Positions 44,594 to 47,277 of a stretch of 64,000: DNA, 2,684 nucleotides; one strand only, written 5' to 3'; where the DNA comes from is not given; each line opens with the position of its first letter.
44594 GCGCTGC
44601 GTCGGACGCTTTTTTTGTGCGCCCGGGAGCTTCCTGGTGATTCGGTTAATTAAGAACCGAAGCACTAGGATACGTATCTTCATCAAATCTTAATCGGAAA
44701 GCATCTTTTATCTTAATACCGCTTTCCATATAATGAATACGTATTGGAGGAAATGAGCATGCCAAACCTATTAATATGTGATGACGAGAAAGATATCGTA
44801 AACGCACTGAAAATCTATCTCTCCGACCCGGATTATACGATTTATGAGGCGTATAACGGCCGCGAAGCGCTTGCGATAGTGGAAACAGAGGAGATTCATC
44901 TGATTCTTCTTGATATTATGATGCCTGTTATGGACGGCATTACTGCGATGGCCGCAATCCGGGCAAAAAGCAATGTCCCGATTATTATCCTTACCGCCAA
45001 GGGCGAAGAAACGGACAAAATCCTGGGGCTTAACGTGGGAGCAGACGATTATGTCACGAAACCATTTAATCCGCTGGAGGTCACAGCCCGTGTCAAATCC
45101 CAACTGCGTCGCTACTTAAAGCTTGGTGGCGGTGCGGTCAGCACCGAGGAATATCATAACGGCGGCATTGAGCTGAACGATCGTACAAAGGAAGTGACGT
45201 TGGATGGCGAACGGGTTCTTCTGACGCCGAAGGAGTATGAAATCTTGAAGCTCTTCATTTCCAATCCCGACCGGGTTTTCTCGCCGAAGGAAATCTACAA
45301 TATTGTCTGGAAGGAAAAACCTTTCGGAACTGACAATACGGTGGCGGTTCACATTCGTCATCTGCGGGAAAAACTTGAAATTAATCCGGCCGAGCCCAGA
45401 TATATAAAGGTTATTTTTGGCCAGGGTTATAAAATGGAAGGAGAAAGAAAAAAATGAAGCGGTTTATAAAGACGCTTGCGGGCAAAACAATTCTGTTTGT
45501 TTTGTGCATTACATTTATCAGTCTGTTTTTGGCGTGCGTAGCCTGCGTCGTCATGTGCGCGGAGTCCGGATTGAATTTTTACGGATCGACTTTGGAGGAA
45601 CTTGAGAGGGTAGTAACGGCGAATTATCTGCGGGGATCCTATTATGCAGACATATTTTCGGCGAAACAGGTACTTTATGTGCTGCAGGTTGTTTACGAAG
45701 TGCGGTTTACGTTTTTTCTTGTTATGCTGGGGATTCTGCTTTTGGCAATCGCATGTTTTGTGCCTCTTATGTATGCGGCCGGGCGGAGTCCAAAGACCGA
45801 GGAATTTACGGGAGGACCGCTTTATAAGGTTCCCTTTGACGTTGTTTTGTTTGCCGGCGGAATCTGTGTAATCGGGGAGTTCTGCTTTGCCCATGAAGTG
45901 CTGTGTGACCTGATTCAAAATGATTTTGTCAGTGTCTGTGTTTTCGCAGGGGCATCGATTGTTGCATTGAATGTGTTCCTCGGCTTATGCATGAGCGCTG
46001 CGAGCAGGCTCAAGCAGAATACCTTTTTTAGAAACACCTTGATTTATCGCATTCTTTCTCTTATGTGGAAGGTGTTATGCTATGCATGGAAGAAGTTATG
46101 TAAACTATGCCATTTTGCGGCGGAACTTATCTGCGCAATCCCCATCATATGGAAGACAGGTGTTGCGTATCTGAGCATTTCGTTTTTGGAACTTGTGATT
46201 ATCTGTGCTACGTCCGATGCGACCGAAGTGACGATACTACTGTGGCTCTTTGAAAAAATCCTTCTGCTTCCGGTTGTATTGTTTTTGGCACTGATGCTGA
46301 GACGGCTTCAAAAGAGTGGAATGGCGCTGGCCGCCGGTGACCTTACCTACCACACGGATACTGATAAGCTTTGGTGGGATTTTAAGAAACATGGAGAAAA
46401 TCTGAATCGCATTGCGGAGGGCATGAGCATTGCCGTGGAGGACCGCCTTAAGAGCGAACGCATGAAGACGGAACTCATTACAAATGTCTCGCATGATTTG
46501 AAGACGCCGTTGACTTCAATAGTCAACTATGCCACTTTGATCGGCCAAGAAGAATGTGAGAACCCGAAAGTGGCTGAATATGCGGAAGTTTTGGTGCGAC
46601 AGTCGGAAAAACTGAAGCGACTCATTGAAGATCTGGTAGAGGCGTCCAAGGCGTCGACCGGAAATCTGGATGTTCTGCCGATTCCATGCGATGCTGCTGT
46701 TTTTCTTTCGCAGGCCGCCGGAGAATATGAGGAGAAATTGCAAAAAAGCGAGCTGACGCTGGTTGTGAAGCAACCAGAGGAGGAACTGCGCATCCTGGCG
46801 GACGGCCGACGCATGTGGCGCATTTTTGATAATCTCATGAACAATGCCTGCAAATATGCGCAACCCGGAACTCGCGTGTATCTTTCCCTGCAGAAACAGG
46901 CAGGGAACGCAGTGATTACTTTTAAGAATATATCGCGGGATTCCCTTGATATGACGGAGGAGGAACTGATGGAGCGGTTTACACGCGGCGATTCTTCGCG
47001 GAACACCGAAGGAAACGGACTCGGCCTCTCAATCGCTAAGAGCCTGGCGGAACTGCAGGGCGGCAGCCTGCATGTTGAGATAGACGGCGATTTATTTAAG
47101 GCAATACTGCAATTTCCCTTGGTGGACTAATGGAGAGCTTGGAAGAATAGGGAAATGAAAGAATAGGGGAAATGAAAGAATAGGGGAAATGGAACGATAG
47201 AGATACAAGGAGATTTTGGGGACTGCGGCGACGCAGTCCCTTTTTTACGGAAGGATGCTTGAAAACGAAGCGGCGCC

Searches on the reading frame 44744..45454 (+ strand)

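Call 23: search_protein_families(library=pfam, proteins=[window:44744-45454:+], max_evalue=0.00001)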
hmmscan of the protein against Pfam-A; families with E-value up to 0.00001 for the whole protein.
window:44744-45454:+ (237 aa): 2 families
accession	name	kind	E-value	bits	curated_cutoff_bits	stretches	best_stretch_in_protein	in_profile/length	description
PF00072.30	Response_reg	-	2.4e-29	102.2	30.2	1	10-117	2-110/111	Response regulator receiver domain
PF00486.34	Trans_reg_C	-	3e-25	88.5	26.2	1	155-231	1-77/77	Transcriptional regulatory protein, C terminal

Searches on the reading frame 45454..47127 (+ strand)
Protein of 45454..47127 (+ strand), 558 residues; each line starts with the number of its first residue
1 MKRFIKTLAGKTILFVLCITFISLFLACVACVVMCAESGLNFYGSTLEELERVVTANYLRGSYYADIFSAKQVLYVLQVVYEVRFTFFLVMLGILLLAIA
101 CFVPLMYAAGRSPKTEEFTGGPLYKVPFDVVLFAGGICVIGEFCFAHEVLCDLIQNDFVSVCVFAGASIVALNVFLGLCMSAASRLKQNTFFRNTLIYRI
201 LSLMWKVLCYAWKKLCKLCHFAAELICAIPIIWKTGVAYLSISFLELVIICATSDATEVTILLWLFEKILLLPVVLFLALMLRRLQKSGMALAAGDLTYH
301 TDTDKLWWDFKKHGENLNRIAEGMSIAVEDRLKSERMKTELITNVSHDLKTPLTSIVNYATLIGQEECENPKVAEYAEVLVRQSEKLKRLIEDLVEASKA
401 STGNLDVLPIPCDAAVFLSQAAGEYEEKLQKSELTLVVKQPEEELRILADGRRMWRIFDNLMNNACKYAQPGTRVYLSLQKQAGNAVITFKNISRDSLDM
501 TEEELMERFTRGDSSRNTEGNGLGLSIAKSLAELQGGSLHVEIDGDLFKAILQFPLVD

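Call 24: search_protein_families(library=pfam, proteins=[window:45454-47127:+], max_evalue=0.00001)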
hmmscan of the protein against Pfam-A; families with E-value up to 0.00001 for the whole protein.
window:45454-47127:+ (558 aa): 2 families
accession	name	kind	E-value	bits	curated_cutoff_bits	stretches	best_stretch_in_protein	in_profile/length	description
PF00512.31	HisKA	-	4.3e-15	56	26.9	1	337-402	1-65/66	His Kinase A (phospho-acceptor) domain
PF02518.31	HATPase_c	-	1.4e-14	54.9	26.4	1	450-542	2-95/111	Histidine kinase-, DNA gyrase B-, and HSP90-like ATPase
